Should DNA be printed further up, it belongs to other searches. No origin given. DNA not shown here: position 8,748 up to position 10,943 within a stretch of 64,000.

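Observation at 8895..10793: PAP2/vanadium-haloperoxidase-like catalytic domain fused to an RTX calcium-binding repeat tail; no N-terminal signal peptide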

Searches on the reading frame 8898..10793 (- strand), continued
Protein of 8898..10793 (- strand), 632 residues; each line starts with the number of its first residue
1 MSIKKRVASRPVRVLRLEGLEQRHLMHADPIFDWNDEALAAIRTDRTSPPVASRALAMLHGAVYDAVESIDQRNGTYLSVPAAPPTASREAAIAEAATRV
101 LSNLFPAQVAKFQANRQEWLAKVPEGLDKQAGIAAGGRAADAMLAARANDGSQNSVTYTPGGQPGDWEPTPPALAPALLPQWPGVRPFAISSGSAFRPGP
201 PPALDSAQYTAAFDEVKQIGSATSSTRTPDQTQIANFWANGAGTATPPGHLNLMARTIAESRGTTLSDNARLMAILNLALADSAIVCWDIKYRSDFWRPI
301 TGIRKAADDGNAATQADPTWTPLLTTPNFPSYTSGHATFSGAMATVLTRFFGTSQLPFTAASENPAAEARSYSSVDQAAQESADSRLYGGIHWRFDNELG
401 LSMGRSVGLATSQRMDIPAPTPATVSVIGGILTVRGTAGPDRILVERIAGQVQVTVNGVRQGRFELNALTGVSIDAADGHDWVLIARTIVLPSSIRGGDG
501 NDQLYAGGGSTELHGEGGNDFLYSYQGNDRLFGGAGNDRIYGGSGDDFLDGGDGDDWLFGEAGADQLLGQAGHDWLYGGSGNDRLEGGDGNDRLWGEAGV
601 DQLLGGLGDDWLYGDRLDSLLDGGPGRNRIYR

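Call 53: find_homologous_proteins(query=L015:5926-7749:+, max_evalue=1e-30)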
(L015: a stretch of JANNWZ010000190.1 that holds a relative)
Query L015:5926-7749:+ (608 aa): 3325 proteins with E <= 1e-30 among 8000 candidates; the best 120 are listed.
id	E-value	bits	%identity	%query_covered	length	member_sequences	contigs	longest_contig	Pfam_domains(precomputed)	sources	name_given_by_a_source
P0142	0.0e+0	1343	99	99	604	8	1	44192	PF22778.4,PF01569.28,PF17897.8,PF00353.26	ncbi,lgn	-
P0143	1.6e-258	877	70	94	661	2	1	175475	PF22778.4,PF01569.28,PF00353.26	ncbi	-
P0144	6.8e-249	846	65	94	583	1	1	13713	PF22778.4,PF01569.28,PF00353.26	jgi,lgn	-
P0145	5.2e-245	833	64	96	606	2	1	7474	PF22778.4,PF01569.28,PF00353.26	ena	-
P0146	5.0e-240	816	64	94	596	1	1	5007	PF22778.4,PF01569.28,PF00353.26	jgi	jgi:PAP2 superfamily/RTX calcium-binding nonapeptide repeat (4 copies)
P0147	7.0e-239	812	63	97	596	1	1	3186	PF22778.4,PF01569.28,PF00353.26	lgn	-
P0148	1.2e-238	812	63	97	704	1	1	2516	PF22778.4,PF01569.28,PF00353.26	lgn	-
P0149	5.6e-238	809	64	96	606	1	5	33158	PF22778.4,PF01569.28,PF00353.26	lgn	-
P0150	4.8e-234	796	63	97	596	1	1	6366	PF22778.4,PF01569.28,PF17897.8,PF00353.26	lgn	-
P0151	8.7e-233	792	59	98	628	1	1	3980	PF22778.4,PF01569.28,PF00353.26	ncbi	-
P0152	2.2e-224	765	63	92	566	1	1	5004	PF22778.4,PF01569.28,PF00353.26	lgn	-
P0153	4.4e-215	734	60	95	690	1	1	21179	PF22778.4,PF01569.28,PF00353.26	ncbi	-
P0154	4.4e-210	717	58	98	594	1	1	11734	PF22778.4,PF01569.28,PF17897.8,PF00353.26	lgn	-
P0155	1.8e-203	696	59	93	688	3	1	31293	PF22778.4,PF01569.28,PF17897.8,PF00353.26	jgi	jgi:PAP2 superfamily/RTX calcium-binding nonapeptide repeat (4 copies)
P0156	1.4e-200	686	54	98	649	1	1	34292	PF22778.4,PF01569.28,PF00353.26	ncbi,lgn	-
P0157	1.1e-194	666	68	74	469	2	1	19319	PF22778.4,PF01569.28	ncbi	ncbi:MAG: vanadium-dependent haloperoxidase, partial [Pirellulaceae bacterium]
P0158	3.2e-192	658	51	97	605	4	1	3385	PF22778.4,PF01569.28,PF00353.26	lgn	-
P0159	3.4e-190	652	53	94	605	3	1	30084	PF22778.4,PF01569.28,PF00353.26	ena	-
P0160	2.4e-189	649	69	72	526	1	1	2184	PF22778.4,PF01569.28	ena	-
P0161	5.1e-189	648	55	96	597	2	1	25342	PF22778.4,PF01569.28,PF17897.8,PF00353.26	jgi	jgi:hypothetical protein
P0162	1.9e-187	643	52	94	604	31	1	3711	PF22778.4,PF01569.28,PF00353.26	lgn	-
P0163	2.0e-184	633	51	98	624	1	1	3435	PF22778.4,PF01569.28,PF00353.26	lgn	-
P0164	2.3e-184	632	51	94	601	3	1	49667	PF22778.4,PF01569.28,PF17897.8,PF00353.26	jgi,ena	-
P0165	2.7e-183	629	51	98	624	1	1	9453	PF22778.4,PF01569.28,PF00353.26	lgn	-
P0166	5.3e-182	625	51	97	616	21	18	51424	PF22778.4,PF01569.28,PF00353.26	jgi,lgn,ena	-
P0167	1.2e-181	623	51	96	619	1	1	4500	PF22778.4,PF01569.28,PF00353.26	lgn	-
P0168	2.3e-180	619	51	94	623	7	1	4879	PF22778.4,PF01569.28,PF00353.26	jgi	-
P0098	7.8e-180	617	53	94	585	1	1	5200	PF22778.4,PF01569.28,PF00353.26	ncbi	-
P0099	9.9e-180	617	51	96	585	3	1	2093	PF22778.4,PF01569.28,PF00353.26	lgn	-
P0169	4.3e-179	615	49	97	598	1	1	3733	PF22778.4,PF01569.28,PF00353.26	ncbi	-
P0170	1.5e-177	610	52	94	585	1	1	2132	PF22778.4,PF01569.28,PF00353.26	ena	-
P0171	3.5e-177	609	53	94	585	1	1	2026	PF22778.4,PF01569.28,PF00353.26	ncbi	-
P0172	2.4e-176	606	53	94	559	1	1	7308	PF22778.4,PF01569.28,PF17897.8,PF00353.26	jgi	jgi:hypothetical protein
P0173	3.3e-176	605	51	94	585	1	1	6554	PF22778.4,PF01569.28,PF00353.26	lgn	-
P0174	5.3e-176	605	51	98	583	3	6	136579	PF22778.4,PF01569.28,PF17897.8,PF00353.26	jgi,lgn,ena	-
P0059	1.4e-175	603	52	96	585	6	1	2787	PF22778.4,PF01569.28,PF17897.8,PF00353.26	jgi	-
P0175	5.9e-175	601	52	94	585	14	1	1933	PF22778.4,PF01569.28,PF00353.26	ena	-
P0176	1.3e-174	600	51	95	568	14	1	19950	PF22778.4,PF01569.28,PF17897.8,PF00353.26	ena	-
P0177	6.5e-174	598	52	94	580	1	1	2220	PF22778.4,PF01569.28,PF17897.8,PF00353.26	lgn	-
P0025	1.1e-173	597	50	93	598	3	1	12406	PF22778.4,PF01569.28,PF17897.8,PF00353.26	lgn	-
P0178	3.1e-173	596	50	96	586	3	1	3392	PF22778.4,PF01569.28,PF17897.8,PF00353.26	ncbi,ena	-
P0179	9.8e-173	594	49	96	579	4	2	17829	PF22778.4,PF01569.28,PF17897.8,PF00353.26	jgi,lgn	jgi:Ca2+-binding RTX toxin-like protein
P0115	2.7e-172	593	52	90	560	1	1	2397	PF22778.4,PF01569.28,PF17897.8,PF00353.26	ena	-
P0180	2.8e-172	592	50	96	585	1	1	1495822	PF22778.4,PF01569.28,PF00353.26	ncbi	-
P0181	6.9e-172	591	50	94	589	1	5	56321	PF22778.4,PF01569.28,PF17897.8,PF00353.26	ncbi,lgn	-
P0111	2.1e-171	590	48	97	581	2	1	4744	PF21167.3,PF22778.4,PF01569.28,PF00353.26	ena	-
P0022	2.2e-171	590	49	96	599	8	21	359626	PF22778.4,PF01569.28,PF17897.8,PF00353.26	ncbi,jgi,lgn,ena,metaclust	metaclust:\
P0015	2.3e-171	589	51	94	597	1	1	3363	PF22778.4,PF01569.28,PF17897.8,PF00353.26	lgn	-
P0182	7.9e-171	588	53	89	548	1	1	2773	PF22778.4,PF01569.28,PF00353.26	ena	-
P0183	1.0e-170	587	51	94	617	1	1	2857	PF22778.4,PF01569.28,PF17897.8,PF00353.26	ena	-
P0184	3.3e-170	586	50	94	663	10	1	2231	PF22778.4,PF01569.28,PF00353.26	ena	-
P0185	3.4e-170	586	51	96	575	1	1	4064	PF22778.4,PF01569.28,PF00353.26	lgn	-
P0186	4.2e-170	585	51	94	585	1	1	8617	PF22778.4,PF01569.28,PF17897.8,PF00353.26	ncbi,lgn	-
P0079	1.5e-169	583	51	96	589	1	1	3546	PF22778.4,PF01569.28,PF00353.26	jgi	jgi:membrane-associated phospholipid phosphatase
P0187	1.7e-169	583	49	98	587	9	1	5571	PF22778.4,PF01569.28,PF00353.26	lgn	-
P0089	3.2e-169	582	47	97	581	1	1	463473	PF22778.4,PF01569.28,PF00353.26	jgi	jgi:hypothetical protein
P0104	6.6e-169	581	49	98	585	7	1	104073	PF22778.4,PF01569.28,PF17897.8,PF00353.26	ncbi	-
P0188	1.5e-168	580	48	97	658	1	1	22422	PF22778.4,PF01569.28,PF00353.26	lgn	-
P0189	2.6e-168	579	49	98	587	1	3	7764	PF22778.4,PF01569.28,PF17897.8,PF00353.26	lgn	-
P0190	2.7e-168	579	50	94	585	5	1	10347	PF22778.4,PF01569.28,PF00353.26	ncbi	ncbi:MAG: phosphatase PAP2 family protein [Planctomycetaceae bacterium]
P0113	3.0e-168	579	49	97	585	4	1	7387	PF22778.4,PF01569.28,PF00353.26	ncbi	-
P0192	3.0e-168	579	50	94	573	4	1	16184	PF22778.4,PF01569.28,PF17897.8,PF00353.26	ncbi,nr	ncbi:MAG: phosphatase PAP2 family protein [Planctomycetota bacterium]|nr:MAG: phosphatase PAP2 famil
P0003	4.3e-168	579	47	96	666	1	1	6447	PF21167.3,PF22778.4,PF01569.28,PF00353.26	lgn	-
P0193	6.0e-168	578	49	97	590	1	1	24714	PF22778.4,PF01569.28,PF00353.26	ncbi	-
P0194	6.4e-168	578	51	94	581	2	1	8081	PF22778.4,PF01569.28,PF17897.8,PF00353.26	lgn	-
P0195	1.1e-167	577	51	94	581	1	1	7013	PF22778.4,PF01569.28,PF17897.8,PF00353.26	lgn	-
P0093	2.7e-167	576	49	95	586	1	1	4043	PF22778.4,PF01569.28,PF00353.26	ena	-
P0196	3.8e-167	576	51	97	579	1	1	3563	PF22778.4,PF01569.28,PF17897.8,PF00353.26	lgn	-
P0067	8.2e-167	574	51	94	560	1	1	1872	PF22778.4,PF01569.28,PF00353.26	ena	-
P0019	1.9e-166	573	50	94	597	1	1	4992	PF22778.4,PF01569.28,PF17897.8,PF00353.26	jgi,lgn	jgi:hypothetical protein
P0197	2.4e-166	573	49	100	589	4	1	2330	PF22778.4,PF01569.28,PF17897.8,PF00353.26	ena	-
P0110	7.4e-166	571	50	94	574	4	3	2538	PF22778.4,PF01569.28,PF00353.26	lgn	-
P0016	8.1e-166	571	48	97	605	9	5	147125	PF22778.4,PF01569.28,PF17897.8,PF00353.26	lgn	-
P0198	1.8e-165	570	50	97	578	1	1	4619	PF22778.4,PF01569.28,PF00353.26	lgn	-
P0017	1.9e-165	570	48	96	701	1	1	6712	PF22778.4,PF01569.28,PF17897.8,PF00353.26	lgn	-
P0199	5.2e-165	568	52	88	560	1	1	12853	PF22778.4,PF01569.28,PF17897.8,PF00353.26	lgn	-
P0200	8.2e-165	568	48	98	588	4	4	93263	PF22778.4,PF01569.28,PF17897.8,PF00353.26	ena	-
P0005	1.1e-164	567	46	97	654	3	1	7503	PF22778.4,PF01569.28,PF07595.18,PF00353.26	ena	-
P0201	1.4e-164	567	48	99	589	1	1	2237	PF22778.4,PF01569.28,PF17897.8,PF00353.26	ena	-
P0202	1.9e-164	567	50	95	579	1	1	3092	PF22778.4,PF01569.28,PF00353.26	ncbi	-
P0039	3.2e-164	566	49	93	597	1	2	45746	PF22778.4,PF01569.28,PF17897.8,PF00353.26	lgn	-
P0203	3.9e-164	566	51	94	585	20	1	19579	PF22778.4,PF01569.28,PF00353.26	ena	-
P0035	7.4e-164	565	50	91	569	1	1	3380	PF22778.4,PF01569.28,PF00353.26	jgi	jgi:membrane-associated phospholipid phosphatase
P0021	1.2e-163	564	48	97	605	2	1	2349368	PF22778.4,PF01569.28,PF17897.8,PF00353.26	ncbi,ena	-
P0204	2.5e-163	563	50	93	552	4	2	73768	PF22778.4,PF01569.28,PF17897.8,PF00353.26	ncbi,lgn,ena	-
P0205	2.9e-163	563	49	97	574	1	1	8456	PF22778.4,PF01569.28,PF17897.8,PF00353.26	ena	-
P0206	3.0e-163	563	50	94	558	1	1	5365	PF22778.4,PF01569.28,PF17897.8,PF00353.26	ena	-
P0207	3.7e-163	562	49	98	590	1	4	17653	PF22778.4,PF01569.28,PF17897.8,PF00353.26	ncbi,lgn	-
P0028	3.9e-163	562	49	89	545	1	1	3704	PF22778.4,PF01569.28,PF17897.8,PF00353.26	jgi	jgi:hypothetical protein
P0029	9.8e-163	561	49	97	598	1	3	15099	PF22778.4,PF01569.28,PF17897.8,PF00353.26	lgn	-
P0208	1.3e-162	561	48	96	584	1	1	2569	PF22778.4,PF01569.28,PF00353.26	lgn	-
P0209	1.9e-162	560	50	93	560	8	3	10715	PF22778.4,PF01569.28,PF00353.26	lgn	-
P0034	2.3e-162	560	48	96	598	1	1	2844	PF22778.4,PF01569.28,PF17897.8,PF00353.26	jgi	jgi:PAP2 superfamily/RTX calcium-binding nonapeptide repeat (4 copies)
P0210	3.7e-162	559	49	94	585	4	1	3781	PF22778.4,PF01569.28,PF00353.26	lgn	-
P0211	5.0e-162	559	49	96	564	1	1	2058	PF22778.4,PF01569.28,PF07595.18,PF00353.26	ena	-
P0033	1.3e-161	557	48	96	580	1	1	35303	PF22778.4,PF01569.28,PF00353.26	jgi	jgi:membrane-associated phospholipid phosphatase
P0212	1.3e-161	557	48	98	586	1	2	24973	PF22778.4,PF01569.28,PF17897.8,PF00353.26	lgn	-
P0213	1.8e-161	557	50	92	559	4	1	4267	PF22778.4,PF01569.28,PF00353.26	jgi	-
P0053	2.7e-161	556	51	84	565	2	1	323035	PF22778.4,PF01569.28,PF00353.26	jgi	jgi:hypothetical protein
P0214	2.8e-161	556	50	96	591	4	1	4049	PF22778.4,PF01569.28,PF00353.26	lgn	-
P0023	3.2e-161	556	50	94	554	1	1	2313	PF22778.4,PF01569.28,PF00353.26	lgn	-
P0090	3.4e-161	556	49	93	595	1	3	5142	PF22778.4,PF01569.28,PF00353.26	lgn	-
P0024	6.4e-161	555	50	89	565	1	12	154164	PF22778.4,PF01569.28,PF17897.8,PF00353.26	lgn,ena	-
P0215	7.0e-161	555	50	92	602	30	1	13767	PF22778.4,PF01569.28,PF00353.26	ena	-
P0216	7.3e-161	555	50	94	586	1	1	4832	PF22778.4,PF01569.28,PF17897.8,PF00353.26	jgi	jgi:hypothetical protein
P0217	7.3e-161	555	48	97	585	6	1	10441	PF22778.4,PF01569.28,PF00353.26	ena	-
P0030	1.1e-160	554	48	96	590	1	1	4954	PF22778.4,PF01569.28,PF17897.8,PF00353.26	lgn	-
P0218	7.0e-160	552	46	96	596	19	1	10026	PF22778.4,PF01569.28,PF00353.26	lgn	-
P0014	2.0e-159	550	49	94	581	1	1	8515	PF22778.4,PF01569.28,PF00353.26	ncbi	-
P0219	2.4e-159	550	48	96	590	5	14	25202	PF22778.4,PF01569.28,PF00353.26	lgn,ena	-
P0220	2.7e-159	550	50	94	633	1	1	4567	PF22778.4,PF01569.28,PF17897.8,PF00353.26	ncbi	-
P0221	3.4e-159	549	48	96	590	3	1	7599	PF22778.4,PF01569.28,PF00353.26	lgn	-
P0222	2.2e-158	547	48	96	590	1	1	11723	PF22778.4,PF01569.28,PF00353.26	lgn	-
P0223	2.3e-158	547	47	98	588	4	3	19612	PF22778.4,PF01569.28,PF00353.26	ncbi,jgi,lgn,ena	-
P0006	3.3e-158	546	45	96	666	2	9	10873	PF22778.4,PF01569.28,PF00353.26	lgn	-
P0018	4.9e-158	545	47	92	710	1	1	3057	PF22778.4,PF01569.28,PF07595.18,PF00353.26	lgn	-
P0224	5.3e-158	545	49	93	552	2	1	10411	PF21167.3,PF22778.4,PF01569.28,PF17897.8,PF00353.26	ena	-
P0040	1.3e-157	544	49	92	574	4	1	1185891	PF22778.4,PF01569.28,PF17897.8,PF07595.18,PF00353.26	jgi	jgi:Ca2+-binding RTX toxin-like protein/DNA-directed RNA polymerase specialized sigma24 family prote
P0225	2.0e-157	543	49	91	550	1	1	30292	PF22778.4,PF01569.28,PF00353.26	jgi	jgi:hypothetical protein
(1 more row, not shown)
